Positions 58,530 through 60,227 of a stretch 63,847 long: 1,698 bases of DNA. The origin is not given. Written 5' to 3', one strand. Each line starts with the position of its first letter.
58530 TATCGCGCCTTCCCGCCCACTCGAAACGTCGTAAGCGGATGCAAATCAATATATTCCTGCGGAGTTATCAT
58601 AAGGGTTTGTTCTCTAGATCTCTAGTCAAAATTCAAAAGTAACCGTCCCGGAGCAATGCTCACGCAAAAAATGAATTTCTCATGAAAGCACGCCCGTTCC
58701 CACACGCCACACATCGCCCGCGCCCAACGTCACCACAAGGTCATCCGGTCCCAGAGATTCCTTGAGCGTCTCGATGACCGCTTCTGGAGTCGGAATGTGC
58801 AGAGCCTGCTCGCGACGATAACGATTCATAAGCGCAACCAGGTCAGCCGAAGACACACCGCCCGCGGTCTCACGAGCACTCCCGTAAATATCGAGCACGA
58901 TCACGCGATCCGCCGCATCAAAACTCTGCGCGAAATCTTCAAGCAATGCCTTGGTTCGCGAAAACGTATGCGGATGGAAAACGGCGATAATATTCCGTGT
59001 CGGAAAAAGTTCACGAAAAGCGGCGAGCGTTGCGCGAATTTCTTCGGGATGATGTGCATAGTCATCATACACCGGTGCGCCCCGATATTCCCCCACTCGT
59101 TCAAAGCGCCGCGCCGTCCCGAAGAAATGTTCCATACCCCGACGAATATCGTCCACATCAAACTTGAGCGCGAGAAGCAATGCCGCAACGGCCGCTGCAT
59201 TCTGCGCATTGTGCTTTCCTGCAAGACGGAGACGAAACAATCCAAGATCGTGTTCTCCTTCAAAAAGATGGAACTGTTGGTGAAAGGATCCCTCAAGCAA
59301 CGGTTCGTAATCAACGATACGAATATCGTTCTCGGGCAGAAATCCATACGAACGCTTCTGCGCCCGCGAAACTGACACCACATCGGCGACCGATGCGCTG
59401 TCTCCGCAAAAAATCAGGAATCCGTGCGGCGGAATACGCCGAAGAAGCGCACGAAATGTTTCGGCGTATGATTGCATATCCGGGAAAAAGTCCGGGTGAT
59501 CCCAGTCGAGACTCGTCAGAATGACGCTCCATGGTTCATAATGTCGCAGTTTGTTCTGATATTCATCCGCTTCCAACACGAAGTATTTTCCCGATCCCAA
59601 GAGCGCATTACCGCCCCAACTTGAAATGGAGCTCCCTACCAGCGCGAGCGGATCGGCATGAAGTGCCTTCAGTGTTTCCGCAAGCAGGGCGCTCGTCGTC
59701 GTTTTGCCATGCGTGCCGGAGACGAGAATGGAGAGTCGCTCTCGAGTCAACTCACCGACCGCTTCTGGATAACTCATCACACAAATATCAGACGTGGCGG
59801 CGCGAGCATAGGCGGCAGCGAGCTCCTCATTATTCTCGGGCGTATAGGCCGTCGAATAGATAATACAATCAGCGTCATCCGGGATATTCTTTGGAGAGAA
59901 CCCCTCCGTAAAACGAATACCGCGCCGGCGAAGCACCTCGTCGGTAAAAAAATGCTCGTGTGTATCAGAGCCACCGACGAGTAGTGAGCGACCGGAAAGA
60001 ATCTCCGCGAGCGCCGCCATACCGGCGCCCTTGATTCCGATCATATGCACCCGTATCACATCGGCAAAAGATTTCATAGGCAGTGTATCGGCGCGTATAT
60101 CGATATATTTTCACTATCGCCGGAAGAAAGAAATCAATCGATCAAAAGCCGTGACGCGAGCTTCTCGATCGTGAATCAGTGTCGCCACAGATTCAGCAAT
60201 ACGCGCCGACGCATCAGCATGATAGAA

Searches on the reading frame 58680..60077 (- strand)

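Call 16: search_protein_families(library=pfam, proteins=[window:58680-60077:-], max_evalue=0.001)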
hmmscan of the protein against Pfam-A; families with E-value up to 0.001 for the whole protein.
window:58680-60077:- (465 aa): 3 families
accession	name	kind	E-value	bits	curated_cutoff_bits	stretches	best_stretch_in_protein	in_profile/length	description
PF02875.26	Mur_ligase_C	-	1e-25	91.4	28.4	1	323-454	1-127/127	Mur ligase, glutamate ligase domain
PF08245.18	Mur_ligase_M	-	7.5e-23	82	24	1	119-300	1-199/200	Mur ligase middle domain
PF01225.30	Mur_ligase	-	2.6e-12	47.4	21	1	10-113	2-93/95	Mur ligase family, catalytic domain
